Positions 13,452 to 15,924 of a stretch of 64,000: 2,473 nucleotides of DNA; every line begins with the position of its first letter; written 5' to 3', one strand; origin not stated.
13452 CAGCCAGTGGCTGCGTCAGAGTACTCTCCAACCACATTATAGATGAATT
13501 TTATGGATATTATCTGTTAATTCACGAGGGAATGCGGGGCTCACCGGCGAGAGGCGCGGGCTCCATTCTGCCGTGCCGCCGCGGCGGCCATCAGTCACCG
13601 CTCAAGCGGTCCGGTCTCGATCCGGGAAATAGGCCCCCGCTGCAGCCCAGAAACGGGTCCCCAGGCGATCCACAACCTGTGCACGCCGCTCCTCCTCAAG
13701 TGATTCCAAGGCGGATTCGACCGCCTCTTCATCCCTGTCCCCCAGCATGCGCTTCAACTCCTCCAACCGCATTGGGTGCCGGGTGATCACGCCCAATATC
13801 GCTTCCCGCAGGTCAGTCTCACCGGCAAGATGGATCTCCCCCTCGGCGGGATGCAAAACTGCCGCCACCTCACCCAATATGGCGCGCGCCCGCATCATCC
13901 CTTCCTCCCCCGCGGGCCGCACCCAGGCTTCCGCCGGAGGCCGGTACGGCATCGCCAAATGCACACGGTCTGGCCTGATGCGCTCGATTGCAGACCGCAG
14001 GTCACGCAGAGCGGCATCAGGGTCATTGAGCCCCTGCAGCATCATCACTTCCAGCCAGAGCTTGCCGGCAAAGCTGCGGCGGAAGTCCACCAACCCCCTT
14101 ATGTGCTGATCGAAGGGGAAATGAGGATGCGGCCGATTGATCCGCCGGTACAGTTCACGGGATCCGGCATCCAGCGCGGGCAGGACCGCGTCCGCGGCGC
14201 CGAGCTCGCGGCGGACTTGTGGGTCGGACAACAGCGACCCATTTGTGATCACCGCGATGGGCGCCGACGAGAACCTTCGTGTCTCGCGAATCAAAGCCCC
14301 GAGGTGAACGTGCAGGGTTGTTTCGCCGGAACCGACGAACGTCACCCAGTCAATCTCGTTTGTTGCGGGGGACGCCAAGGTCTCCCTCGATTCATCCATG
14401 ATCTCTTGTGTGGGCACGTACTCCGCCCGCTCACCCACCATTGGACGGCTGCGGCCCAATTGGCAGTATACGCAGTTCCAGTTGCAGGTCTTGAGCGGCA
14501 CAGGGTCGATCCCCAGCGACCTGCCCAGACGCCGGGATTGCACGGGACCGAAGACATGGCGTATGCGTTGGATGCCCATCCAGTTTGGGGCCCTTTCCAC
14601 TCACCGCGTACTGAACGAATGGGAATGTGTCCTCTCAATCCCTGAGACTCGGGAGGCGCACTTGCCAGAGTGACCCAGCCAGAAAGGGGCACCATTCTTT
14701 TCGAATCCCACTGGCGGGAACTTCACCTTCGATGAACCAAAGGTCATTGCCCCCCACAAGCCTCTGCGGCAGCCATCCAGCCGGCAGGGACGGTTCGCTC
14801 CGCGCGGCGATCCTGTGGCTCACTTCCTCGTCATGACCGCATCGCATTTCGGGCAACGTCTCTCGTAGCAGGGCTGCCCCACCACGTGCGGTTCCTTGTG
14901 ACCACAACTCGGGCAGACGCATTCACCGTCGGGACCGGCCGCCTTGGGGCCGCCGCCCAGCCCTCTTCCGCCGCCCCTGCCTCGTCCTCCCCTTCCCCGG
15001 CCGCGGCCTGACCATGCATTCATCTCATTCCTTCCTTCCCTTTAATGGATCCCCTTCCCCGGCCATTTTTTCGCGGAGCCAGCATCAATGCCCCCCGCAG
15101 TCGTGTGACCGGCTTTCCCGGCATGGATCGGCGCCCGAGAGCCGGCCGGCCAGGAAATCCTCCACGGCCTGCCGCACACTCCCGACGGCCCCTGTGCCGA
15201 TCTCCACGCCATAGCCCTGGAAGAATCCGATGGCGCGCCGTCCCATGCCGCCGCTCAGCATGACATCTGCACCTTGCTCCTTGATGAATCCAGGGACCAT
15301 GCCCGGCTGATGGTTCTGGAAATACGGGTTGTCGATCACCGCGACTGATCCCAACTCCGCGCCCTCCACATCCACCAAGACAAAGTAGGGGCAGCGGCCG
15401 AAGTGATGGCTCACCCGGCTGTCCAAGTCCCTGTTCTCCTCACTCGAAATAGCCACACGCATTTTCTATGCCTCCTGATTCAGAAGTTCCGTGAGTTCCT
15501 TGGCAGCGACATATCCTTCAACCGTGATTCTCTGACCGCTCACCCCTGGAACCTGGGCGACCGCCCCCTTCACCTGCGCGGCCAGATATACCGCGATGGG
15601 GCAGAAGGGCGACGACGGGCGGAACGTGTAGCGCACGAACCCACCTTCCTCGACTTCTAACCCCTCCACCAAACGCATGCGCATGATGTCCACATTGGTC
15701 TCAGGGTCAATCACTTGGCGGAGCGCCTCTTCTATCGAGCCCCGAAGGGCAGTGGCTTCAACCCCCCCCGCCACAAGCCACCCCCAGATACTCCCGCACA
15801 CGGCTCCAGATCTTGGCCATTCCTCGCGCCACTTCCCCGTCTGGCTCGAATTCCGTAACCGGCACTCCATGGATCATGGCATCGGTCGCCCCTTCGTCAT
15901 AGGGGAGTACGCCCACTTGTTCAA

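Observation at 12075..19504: Expanded orange-protein-complex-like metallocluster locus in a respiratory genome (best candidate for an undescribed system)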

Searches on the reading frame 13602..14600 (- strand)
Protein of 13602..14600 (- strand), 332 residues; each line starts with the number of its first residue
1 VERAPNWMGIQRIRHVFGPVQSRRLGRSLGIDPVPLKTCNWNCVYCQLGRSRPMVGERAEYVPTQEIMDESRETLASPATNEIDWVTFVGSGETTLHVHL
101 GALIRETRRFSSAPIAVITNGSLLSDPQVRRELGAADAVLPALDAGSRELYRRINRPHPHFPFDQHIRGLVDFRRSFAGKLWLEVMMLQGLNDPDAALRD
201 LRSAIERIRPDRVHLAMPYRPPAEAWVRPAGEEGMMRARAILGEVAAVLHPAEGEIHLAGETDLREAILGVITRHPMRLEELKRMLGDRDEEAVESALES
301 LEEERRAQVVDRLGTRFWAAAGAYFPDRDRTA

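Call 3: search_protein_families(library=pfam, proteins=[window:13602-14600:-], max_evalue=0.01)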
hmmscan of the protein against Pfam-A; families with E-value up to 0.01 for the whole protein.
window:13602-14600:- (332 aa): 1 family
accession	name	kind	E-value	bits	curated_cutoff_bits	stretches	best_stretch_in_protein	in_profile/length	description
PF04055.27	Radical_SAM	-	2e-13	51.3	29.5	1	37-195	5-158/166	Radical SAM superfamily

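Call 4: search_protein_families(library=ncbifam, proteins=[window:13602-14600:-], max_evalue=0.01)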
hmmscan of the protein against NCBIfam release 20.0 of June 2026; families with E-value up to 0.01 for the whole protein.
window:13602-14600:- (332 aa): 14 families
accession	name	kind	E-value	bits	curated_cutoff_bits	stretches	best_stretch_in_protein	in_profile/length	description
NF038283.1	viperin_w_prok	equivalog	9.7e-08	31.5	180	1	37-158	10-129/281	viperin family antiviral radical SAM protein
TIGR02666.1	moaA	equivalog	8.2e-06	25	284.05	1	38-193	19-170/336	GTP 3',8-cyclase MoaA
TIGR02668.1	moaA_archaeal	equivalog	9e-06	24.9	325.25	1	37-171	18-141/303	GTP 3',8-cyclase MoaA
TIGR04317.1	W_rSAM_matur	equivalog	1.1e-05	24.7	380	1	37-155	12-122/349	tungsten cofactor oxidoreductase radical SAM maturase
TIGR04100.1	rSAM_pair_X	hypoth_equivalog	5.2e-05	22.9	262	1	38-162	17-143/197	TIGR04100 family radical SAM protein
TIGR02495.1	NrdG2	equivalog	6.7e-05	22.3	131.15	1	37-122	24-100/193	anaerobic ribonucleoside-triphosphate reductase activating protein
NF038332.1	rSAM_rare_HxsC4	exception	0.00022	20.5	500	1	38-136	23-113/335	radical SAM protein HxsC4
TIGR04311.1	rSAM_Geo_metal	subfamily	0.00024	20.2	400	1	39-157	13-126/423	radical SAM/SPASM family putative metalloenzyme maturase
TIGR04038.1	tatD_link_rSAM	subfamily_domain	0.00027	20.8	129.7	1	38-159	17-138/192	TatD family nuclease-associated radical SAM protein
TIGR04466.1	rSAM_BlsE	equivalog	0.00038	20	400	1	36-172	10-133/327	cytosylglucuronate decarboxylase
TIGR03972.1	rSAM_TYW1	equivalog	0.00048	19.3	317.95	0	87-211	123-241/297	4-demethylwyosine synthase TYW1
NF001199.0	PRK00164.2-1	equivalog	0.0021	17.3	231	1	37-156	20-131/308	GTP 3',8-cyclase MoaA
NF049973.1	radical_Rv1681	equivalog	0.0068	15.4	380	0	38-128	81-161/326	Rv1681 family radical SAM protein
TIGR03822.1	AblA_like_2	hypoth_equivalog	0.0095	15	396.25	0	33-251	89-300/321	lysine-2,3-aminomutase-like protein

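Call 19: search_solved_structures(query=window:13602-14600:-, max_evalue=0.01)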
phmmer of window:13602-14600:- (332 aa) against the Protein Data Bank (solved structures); distinct sequences matched with E-value up to 0.01: 0.

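Call 23: find_homologous_proteins(query=window:13602-14600:-, max_evalue=0.00001)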
Query window:13602-14600:- (332 aa): 6425 proteins with E <= 0.00001 among 8000 candidates; the best 120 are listed.
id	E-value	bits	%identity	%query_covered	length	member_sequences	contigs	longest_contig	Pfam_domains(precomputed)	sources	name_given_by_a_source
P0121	1.9e-214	729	100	98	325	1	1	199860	PF04055.28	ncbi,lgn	-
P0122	3.5e-178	610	85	96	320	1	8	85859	PF04055.28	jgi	jgi:wyosine [tRNA(Phe)-imidazoG37] synthetase (radical SAM superfamily)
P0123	4.2e-166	570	77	96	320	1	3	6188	PF04055.28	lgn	-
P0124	5.0e-153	527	73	96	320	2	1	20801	PF04055.28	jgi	jgi:wyosine [tRNA(Phe)-imidazoG37] synthetase (radical SAM superfamily)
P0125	8.0e-130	451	63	94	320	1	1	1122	PF04055.28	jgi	jgi:wyosine [tRNA(Phe)-imidazoG37] synthetase (radical SAM superfamily)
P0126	8.5e-124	431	61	95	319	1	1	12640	PF04055.28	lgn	-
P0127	2.4e-123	430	59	96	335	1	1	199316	PF04055.28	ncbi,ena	-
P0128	4.8e-123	429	58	96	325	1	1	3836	PF04055.28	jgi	jgi:wyosine [tRNA(Phe)-imidazoG37] synthetase (radical SAM superfamily)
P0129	1.5e-122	427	60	95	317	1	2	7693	PF04055.28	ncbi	-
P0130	1.6e-122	427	58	96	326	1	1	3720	PF04055.28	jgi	jgi:wyosine [tRNA(Phe)-imidazoG37] synthetase (radical SAM superfamily)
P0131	1.9e-122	427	60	95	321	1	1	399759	PF04055.28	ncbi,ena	-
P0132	2.2e-122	426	60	95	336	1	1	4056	PF04055.28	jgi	jgi:wyosine [tRNA(Phe)-imidazoG37] synthetase (radical SAM superfamily)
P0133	4.5e-122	425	57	96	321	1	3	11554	PF04055.28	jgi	jgi:wyosine [tRNA(Phe)-imidazoG37] synthetase (radical SAM superfamily)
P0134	6.0e-122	425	58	95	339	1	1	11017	PF04055.28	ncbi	-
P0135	6.0e-122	425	59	95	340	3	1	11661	PF04055.28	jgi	jgi:wyosine [tRNA(Phe)-imidazoG37] synthetase (radical SAM superfamily)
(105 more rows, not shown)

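Call 30: search_protein_representatives(protein=window:13602-14576:-)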
Query: 324 residues. Proteins with E-value up to 0.001 (for the whole library): 4347; up to 1e-10: 2769; up to 1e-30: 984. The best 150 are listed.
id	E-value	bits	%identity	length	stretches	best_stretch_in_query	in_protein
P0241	8.7e-106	370.1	53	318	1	6-320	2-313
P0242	1.0e-102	360.1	56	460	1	6-319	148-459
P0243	1.1e-101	356.7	52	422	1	6-320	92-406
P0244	2.4e-98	345.7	48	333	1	8-319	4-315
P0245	4.1e-90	318.6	51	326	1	6-317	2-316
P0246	6.9e-89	314.6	48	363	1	7-320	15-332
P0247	1.5e-88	313.5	58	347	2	25-245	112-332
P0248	1.6e-88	313.4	48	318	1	6-319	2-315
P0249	2.1e-86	306.5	46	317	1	6-319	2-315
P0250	8.5e-84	297.9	56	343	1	6-248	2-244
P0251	2.9e-83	296.1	58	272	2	5-222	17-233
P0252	6.6e-83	295.0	47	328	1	6-317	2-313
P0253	2.3e-82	293.2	46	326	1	6-313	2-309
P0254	9.5e-82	291.1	48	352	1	5-317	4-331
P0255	7.7e-81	288.2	48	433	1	5-312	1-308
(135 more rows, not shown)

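Call 51: predict_structure(alignment_id=A3)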
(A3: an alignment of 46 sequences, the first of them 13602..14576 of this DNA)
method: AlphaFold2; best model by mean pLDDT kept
length: 324 residues; sequences in the alignment: 46
mean_pLDDT: 82.0   pTM: 0.85
mean pLDDT of the five models: 82.0, 79.7, 79.6, 79.4, 77.6
residues with pLDDT >= 90: 130; 70-90: 131; 50-70: 49; < 50: 14
segments of 3 or more residues with pLDDT < 50: 1-3, 32-34, 84-86, 322-324
pLDDT, mean of each block of 10 residues (from residue 1): 63 81 71 60 61 86 87 84 63 93 92 88 94 91 77 87 97 93 94 97 90 81 92 80 55 72 81 81 87 94 89 77 44
secondary structure, 60 per line:
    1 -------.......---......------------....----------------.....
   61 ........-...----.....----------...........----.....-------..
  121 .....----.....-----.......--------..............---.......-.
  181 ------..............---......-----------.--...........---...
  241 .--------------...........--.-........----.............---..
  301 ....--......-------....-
elements in order: E8-14 E18-23 H36-39 H56-68 E77-81 H92-102 E107-111 H119-125 E130-134 H140-146 H155-168 E172-178 H187-200 E204-209 H224-234 E238-241 H256-266 H271-278 H283-295 E299-304 E307-312 H320-323

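Call 53: fold_search(model_id=the predicted structure, library=pdb)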
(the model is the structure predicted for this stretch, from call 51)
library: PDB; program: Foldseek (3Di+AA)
matches with E <= 10: 1682; with E <= 0.001: 96
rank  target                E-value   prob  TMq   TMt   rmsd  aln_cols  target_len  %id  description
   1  3cb8_A                5.8e-08  1.00  0.48  0.62   5.5       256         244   16  4Fe-4S-Pyruvate formate-lyase activating enzyme in complex with AdoMet and a peptide substrate (released 2008-10-28)
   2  2yx0                  9.4e-08  1.00  0.42  0.42   4.9       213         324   20  Crystal structure of P. horikoshii TYW1 (released 2007-10-30)
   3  3c8f                  2.4e-07  1.00  0.49  0.63   6.4       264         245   17  4Fe-4S-Pyruvate formate-lyase Activating Enzyme with partially disordered AdoMet (released 2008-10-28)
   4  8hzv_B                2.9e-07  1.00  0.41  0.29  11.1       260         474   15  The crystal structure of a Radical SAM Enzyme DesII (released 2024-07-10)
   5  7bi7_B                4.7e-07  1.00  0.46  0.54   7.9       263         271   13  An Unexpected P-Cluster like Intermediate En Route to the Nitrogenase FeMo-co (released 2021-03-10)
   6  8hzv_D                5.0e-07  1.00  0.42  0.31   5.4       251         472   15  The crystal structure of a Radical SAM Enzyme DesII (released 2024-07-10)
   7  5hr7_A                5.3e-07  1.00  0.54  0.50   4.8       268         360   15  X-ray crystal structure of C118A RlmN from Escherichia coli with cross-linked in vitro transcribed tRNA (released 2016-04-13)
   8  8fo0                  5.7e-07  1.00  0.51  0.65   5.1       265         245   18  The structure of a crystallizable variant of E. coli pyruvate formate-lyase activating enzyme bound to a partially cleav (released 2023-05-24)
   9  8hzy_A                5.7e-07  1.00  0.40  0.30   8.9       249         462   14  The crystal structure of a Radical SAM Enzyme DesII (released 2024-07-10)
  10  8hzv_C                6.0e-07  1.00  0.45  0.32   5.3       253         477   15  The crystal structure of a Radical SAM Enzyme DesII (released 2024-07-10)
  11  7bi7_A                6.0e-07  1.00  0.48  0.55   8.1       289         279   13  An Unexpected P-Cluster like Intermediate En Route to the Nitrogenase FeMo-co (released 2021-03-10)
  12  6b4c_F                6.8e-07  1.00  0.45  0.55   7.5       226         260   13  Structure of Viperin from Trichoderma virens (released 2018-07-25)
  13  6y1x_A                7.2e-07  1.00  0.48  0.60   5.6       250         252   17  X-ray structure of the radical SAM protein NifB, a key nitrogenase maturating enzyme (released 2020-06-17)
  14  8hzy_B                8.6e-07  1.00  0.39  0.29  10.2       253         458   13  The crystal structure of a Radical SAM Enzyme DesII (released 2024-07-10)
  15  5vsl_A                9.2e-07  1.00  0.49  0.59   4.6       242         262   15  Crystal structure of viperin with bound [4Fe-4S] cluster and S-adenosylhomocysteine (SAH) (released 2017-06-14)
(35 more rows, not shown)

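Call 78: find_related_loci(query=A6, collection=metagenome_contigs, flank=8000)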
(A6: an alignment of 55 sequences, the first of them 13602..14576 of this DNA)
Query A6 (324 aa) in metagenome_contigs; peptide patterns used: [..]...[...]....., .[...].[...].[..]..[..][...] (x = any residue, [..] = any of these).
600 stretches matched a pattern (row limit reached: there are more); 581 encode a relative of the query (tblastn E <= 1e-3); the best 80 are kept; 80 distinct loci.
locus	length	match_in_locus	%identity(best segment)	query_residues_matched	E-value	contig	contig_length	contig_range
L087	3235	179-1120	56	5-318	7e-128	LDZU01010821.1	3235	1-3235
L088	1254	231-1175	54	5-319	2e-131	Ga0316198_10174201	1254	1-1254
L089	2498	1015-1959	54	5-319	4e-126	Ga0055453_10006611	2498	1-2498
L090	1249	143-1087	55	5-319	6e-129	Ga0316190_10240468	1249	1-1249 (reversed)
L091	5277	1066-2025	53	2-319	3e-118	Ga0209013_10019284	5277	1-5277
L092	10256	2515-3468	56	3-320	1e-117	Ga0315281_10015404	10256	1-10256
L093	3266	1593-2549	52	5-323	2e-119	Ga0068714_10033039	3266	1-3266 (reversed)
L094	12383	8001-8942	54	4-317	1e-112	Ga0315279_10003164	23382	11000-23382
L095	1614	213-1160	55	8-323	9e-119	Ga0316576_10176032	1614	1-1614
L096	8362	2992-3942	52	1-317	3e-110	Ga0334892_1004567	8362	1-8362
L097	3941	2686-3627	54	5-318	2e-111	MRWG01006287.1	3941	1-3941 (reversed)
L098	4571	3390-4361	50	1-324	2e-108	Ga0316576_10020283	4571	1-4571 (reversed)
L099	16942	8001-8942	49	7-320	1e-96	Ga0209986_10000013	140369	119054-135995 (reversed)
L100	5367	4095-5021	45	7-315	6e-87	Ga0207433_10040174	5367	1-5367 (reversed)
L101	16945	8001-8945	43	1-310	1e-81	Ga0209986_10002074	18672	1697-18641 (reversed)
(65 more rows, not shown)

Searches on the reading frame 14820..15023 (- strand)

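Call 3: search_protein_families(library=pfam, proteins=[window:14820-15023:-], max_evalue=0.01)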
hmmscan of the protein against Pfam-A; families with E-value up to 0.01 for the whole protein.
window:14820-15023:- (67 aa): 2 families
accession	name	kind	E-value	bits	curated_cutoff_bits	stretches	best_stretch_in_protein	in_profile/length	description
PF14319.11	Zn_Tnp_IS91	-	0.0039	17.6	26.3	1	35-65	39-67/90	Transposase zinc-binding domain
PF13248.11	Zn_ribbon_3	-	0.004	17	27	0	36-43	4-11/26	zinc-ribbon domain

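Call 4: search_protein_families(library=ncbifam, proteins=[window:14820-15023:-], max_evalue=0.01)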
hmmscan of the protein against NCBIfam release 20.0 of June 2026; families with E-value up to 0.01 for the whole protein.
window:14820-15023:- (67 aa): 0 families

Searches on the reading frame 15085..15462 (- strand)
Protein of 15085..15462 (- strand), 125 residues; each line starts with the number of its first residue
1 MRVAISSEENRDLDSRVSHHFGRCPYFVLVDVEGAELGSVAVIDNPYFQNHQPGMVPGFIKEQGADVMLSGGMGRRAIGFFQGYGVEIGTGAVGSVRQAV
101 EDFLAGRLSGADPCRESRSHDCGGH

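Call 3: search_protein_families(library=pfam, proteins=[window:15085-15462:-], max_evalue=0.01)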
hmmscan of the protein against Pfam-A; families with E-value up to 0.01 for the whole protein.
window:15085-15462:- (125 aa): 1 family
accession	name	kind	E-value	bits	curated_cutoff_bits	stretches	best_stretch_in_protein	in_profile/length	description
PF02579.22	Nitro_FeMo-Co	-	9.2e-19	68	26.3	1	14-104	2-93/94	Dinitrogenase iron-molybdenum cofactor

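Call 4: search_protein_families(library=ncbifam, proteins=[window:15085-15462:-], max_evalue=0.01)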
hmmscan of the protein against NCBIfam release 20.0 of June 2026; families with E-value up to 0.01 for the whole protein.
window:15085-15462:- (125 aa): 1 family
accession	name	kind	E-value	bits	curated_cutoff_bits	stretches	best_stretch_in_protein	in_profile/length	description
NF041136.1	MrpORP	equivalog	5.8e-18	65.3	450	1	2-108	266-365/365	iron-sulfur cluster carrier protein MrpORP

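Call 22: search_solved_structures(query=window:15085-15462:-, max_evalue=0.01)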
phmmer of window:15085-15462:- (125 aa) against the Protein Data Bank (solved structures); distinct sequences matched with E-value up to 0.01: 6.
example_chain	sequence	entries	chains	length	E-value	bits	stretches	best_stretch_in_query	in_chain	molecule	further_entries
2yx6_A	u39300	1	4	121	5.4e-28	101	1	1-109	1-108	Hypothetical protein PH0822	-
1t3v_A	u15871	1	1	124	7.8e-28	100.5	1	2-113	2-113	conserved hypothetical protein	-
1o13_A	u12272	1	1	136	1e-27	100.1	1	2-113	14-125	probable NifB protein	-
1rdu_A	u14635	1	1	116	1.3e-10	44.8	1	2-109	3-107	conserved hypothetical protein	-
2wfb_A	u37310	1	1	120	1e-08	38.7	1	2-109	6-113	PUTATIVE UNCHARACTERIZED PROTEIN ORP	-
1eo1_A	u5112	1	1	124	5.5e-08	36.3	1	1-109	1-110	HYPOTHETICAL PROTEIN MTH1175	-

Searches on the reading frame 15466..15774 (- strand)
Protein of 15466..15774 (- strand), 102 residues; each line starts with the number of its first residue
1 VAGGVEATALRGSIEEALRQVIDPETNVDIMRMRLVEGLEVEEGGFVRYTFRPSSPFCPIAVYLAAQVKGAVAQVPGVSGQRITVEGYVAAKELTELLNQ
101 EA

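Call 3: search_protein_families(library=pfam, proteins=[window:15466-15774:-], max_evalue=0.01)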
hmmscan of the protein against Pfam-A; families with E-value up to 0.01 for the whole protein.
window:15466-15774:- (102 aa): 1 family
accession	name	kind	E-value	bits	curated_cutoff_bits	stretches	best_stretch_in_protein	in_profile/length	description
PF01883.24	FeS_assembly_P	-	2.3e-15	57.1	23.5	1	14-84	4-72/73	Iron-sulfur cluster assembly protein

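Call 4: search_protein_families(library=ncbifam, proteins=[window:15466-15774:-], max_evalue=0.01)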
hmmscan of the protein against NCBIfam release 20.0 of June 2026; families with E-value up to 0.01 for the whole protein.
window:15466-15774:- (102 aa): 3 families
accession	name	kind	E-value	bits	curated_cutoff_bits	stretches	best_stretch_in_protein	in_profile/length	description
TIGR02945.1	SUF_assoc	equivalog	3.2e-11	43.5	143.4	1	13-84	5-76/99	SUF system Fe-S cluster assembly protein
NF041868.1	paad_haloarch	equivalog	6.7e-07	29.4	180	1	2-83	19-99/127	1,2-phenylacetyl-CoA epoxidase subunit PaaD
TIGR03406.1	FeS_long_SufT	hypoth_equivalog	6.4e-05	22.8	202.6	1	11-83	75-151/174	putative Fe-S cluster assembly protein SufT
